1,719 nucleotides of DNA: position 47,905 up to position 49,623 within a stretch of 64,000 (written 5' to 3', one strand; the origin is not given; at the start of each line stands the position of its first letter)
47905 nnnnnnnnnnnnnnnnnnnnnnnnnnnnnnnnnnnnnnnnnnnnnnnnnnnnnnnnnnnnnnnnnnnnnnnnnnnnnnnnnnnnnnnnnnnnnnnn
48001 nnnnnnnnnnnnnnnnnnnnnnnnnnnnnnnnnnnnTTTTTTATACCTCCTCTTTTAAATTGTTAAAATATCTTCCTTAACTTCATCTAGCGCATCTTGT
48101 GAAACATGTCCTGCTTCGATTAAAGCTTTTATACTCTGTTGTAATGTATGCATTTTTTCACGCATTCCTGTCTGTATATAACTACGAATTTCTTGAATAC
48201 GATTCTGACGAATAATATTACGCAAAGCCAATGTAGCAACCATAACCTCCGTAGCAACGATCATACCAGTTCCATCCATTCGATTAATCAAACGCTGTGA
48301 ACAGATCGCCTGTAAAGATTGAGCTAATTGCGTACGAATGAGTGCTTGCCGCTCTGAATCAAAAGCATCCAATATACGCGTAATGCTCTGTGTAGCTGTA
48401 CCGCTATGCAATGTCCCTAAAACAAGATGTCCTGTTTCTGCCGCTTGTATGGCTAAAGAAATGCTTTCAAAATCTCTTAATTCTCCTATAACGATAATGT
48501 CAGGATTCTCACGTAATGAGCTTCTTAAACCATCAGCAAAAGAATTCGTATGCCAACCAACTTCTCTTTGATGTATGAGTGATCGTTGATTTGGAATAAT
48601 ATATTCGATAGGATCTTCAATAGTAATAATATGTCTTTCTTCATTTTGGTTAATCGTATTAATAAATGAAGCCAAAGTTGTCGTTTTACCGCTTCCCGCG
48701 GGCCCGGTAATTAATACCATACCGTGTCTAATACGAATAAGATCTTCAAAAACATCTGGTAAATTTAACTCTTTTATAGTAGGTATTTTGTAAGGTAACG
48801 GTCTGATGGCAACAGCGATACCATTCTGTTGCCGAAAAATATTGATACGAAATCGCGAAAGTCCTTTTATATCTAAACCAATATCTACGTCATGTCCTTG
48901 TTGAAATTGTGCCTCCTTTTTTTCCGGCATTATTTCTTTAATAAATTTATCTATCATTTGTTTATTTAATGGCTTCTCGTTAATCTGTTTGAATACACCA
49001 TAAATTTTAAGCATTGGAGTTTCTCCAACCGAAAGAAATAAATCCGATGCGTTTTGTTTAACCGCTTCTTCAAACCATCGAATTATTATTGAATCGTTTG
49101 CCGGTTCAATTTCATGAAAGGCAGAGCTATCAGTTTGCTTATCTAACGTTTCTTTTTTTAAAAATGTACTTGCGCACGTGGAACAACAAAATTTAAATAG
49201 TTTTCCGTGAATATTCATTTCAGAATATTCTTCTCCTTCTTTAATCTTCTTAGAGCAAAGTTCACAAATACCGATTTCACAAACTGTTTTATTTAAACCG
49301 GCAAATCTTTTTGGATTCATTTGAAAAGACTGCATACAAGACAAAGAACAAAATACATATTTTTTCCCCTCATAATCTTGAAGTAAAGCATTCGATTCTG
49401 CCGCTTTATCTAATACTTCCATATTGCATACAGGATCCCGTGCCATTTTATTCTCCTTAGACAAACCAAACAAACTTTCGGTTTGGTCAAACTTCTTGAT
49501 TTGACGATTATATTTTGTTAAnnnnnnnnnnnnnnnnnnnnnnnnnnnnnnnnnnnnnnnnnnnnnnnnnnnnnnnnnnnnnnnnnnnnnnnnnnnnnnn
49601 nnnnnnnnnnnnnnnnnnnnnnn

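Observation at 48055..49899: PilT retraction ATPase carrying an N-terminal tandem TRASH (metal-binding) module, next to a standalone TRASH mini-protein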

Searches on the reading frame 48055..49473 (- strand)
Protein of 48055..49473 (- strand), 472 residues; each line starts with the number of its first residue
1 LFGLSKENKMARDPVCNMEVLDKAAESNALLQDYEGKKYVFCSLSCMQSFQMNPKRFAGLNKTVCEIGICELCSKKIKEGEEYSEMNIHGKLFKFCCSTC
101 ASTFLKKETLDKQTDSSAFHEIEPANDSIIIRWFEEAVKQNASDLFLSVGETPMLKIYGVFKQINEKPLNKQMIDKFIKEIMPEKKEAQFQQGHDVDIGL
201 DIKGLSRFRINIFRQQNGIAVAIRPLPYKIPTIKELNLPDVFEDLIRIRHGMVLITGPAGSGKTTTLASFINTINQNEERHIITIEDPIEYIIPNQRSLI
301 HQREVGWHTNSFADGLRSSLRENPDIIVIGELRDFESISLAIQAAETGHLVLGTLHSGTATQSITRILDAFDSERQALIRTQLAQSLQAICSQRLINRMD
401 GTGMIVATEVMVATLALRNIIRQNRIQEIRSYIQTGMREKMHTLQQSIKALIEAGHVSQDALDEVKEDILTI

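Call 3: search_protein_families(library=pfam, proteins=[window:48055-49473:-], max_evalue=0.01)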
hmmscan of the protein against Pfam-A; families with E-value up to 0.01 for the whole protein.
window:48055-49473:- (472 aa): 22 families
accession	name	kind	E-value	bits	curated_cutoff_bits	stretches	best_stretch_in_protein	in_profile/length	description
PF00437.27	T2SSE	-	9.8e-51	173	24.9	1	130-403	12-285/370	Type II/IV secretion system protein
PF04945.19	YHS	-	5.2e-14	52.4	30.3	1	12-59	2-45/47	YHS domain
PF24273.1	TRASH_HVO_1752_C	-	3.2e-07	30.8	27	1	70-107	4-39/47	HVO_1752, C-terminal TRASH domain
PF13245.12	AAA_19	-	2e-05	25.2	25.1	1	248-298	9-53/134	AAA domain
PF13401.12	AAA_22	-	2.9e-05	24.8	27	1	250-287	5-41/130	AAA domain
PF13191.12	AAA_16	-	3.4e-05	24.8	32.6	1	242-292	16-63/167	AAA ATPase domain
PF13604.12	AAA_30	-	7.7e-05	22.9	27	1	243-277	11-45/191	AAA domain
PF20720.3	nSTAND3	-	0.00019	21.6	27.2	1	249-288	16-54/155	Novel STAND NTPase 3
PF25199.1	nSTAND_NTPase5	-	0.0002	21.6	34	1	251-292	42-83/145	Novel STAND NTPase 5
PF06745.19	ATPase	-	0.00042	20.2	26.6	1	250-299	19-70/231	KaiC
PF10412.15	TrwB_AAD_bind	-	0.00056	19.3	20.5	1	252-283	17-48/387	Type IV secretion-system coupling protein DNA-binding domain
PF07693.20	KAP_NTPase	-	0.00065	19.5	20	0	252-286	22-56/293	KAP family P-loop domain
PF24883.2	NPHP3_N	-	0.00075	20.2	24.8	1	251-393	23-152/164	Nephrocystin 3, N-terminal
PF13173.12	AAA_14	-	0.00077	19.9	27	1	251-296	3-48/129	AAA domain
PF02492.25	cobW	-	0.0015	18.6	20.7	1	253-286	3-34/180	CobW/HypB/UreG, nucleotide-binding domain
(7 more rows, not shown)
